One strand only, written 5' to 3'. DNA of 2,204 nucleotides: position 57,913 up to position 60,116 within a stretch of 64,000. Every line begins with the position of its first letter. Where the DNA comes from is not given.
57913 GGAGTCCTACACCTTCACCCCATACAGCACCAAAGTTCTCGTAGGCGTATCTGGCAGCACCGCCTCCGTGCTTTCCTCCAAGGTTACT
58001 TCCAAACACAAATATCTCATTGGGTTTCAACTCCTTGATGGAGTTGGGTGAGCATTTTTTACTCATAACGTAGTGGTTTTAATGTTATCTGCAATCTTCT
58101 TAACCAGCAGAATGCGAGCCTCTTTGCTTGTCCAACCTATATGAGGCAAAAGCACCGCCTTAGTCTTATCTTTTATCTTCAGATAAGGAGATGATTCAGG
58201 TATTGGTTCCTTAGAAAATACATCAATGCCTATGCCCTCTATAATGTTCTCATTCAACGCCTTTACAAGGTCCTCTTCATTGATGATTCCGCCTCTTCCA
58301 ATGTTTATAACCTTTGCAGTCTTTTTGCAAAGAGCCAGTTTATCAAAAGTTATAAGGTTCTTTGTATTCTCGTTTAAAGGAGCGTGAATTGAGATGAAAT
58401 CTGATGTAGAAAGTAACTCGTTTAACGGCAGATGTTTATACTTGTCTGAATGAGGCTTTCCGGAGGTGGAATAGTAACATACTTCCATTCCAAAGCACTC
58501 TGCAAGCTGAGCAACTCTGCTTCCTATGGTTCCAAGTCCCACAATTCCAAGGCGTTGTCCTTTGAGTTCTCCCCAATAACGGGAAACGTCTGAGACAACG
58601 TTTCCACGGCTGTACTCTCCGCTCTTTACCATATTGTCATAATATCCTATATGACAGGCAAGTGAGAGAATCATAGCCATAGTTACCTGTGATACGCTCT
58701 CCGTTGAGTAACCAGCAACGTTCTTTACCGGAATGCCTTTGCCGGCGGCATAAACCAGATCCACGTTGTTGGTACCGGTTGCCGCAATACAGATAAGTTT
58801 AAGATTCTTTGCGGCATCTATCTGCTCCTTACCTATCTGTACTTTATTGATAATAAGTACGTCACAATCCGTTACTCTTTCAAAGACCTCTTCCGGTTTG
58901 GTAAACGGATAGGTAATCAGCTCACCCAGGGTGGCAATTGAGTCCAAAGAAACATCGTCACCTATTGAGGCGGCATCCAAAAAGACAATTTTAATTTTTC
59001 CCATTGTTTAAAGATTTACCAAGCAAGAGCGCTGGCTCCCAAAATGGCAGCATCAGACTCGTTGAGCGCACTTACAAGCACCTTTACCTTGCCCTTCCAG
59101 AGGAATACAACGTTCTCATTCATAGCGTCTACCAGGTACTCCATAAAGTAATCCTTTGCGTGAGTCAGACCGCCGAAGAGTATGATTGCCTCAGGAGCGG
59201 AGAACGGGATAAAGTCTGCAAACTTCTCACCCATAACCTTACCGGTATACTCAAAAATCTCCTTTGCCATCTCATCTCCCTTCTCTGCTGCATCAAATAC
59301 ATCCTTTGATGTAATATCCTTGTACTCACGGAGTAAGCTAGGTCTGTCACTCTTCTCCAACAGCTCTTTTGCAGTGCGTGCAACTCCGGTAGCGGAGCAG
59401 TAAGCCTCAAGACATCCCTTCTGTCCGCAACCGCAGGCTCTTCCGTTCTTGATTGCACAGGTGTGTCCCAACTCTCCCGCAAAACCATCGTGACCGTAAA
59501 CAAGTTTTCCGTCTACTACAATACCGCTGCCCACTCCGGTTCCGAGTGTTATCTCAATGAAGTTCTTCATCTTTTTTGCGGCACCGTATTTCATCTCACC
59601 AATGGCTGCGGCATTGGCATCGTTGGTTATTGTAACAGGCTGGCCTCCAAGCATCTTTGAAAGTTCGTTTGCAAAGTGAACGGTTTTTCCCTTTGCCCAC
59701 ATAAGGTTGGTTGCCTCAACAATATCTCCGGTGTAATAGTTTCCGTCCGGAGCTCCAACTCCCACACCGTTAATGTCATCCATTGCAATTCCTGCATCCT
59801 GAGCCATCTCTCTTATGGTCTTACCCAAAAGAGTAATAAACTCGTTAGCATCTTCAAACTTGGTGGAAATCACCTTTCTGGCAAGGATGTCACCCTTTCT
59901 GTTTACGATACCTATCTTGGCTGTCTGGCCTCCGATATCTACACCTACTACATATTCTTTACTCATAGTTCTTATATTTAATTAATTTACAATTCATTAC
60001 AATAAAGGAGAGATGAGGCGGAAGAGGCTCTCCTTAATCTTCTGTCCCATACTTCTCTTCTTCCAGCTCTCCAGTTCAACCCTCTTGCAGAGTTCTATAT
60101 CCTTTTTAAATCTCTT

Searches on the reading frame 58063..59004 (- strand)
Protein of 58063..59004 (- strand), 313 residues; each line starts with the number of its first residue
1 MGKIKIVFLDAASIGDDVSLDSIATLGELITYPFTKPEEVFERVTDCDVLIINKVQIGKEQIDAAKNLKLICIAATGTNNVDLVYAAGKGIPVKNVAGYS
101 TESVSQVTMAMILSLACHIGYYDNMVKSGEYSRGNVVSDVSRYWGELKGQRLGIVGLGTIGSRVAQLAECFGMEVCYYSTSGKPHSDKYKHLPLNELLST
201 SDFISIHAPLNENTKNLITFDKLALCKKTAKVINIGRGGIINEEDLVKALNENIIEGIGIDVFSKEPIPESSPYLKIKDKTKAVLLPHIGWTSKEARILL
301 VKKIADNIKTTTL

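Call 53: search_protein_families(library=pfam, proteins=[window:58063-59004:-], max_evalue=0.00001)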
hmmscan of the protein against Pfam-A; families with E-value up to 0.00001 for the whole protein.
window:58063-59004:- (313 aa): 2 families
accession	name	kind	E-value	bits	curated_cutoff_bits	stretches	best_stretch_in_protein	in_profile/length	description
PF02826.25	2-Hacid_dh_C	-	2.1e-50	171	25.1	1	109-290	1-178/178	D-isomer specific 2-hydroxyacid dehydrogenase, NAD binding domain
PF00389.36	2-Hacid_dh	-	2.6e-21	76.1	24.6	1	22-310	14-122/134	D-isomer specific 2-hydroxyacid dehydrogenase, catalytic domain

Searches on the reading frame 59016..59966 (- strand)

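Call 53: search_protein_families(library=pfam, proteins=[window:59016-59966:-], max_evalue=0.00001)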
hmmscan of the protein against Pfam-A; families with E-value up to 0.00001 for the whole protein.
window:59016-59966:- (316 aa): 2 families
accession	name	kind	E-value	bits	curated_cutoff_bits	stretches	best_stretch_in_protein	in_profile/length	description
PF00480.26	ROK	-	1.5e-59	202.4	22.9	1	7-315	2-291/294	ROK family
PF01869.26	BcrAD_BadFG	-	2.8e-08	34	31.5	0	7-72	1-69/271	BadF/BadG/BcrA/BcrD ATPase family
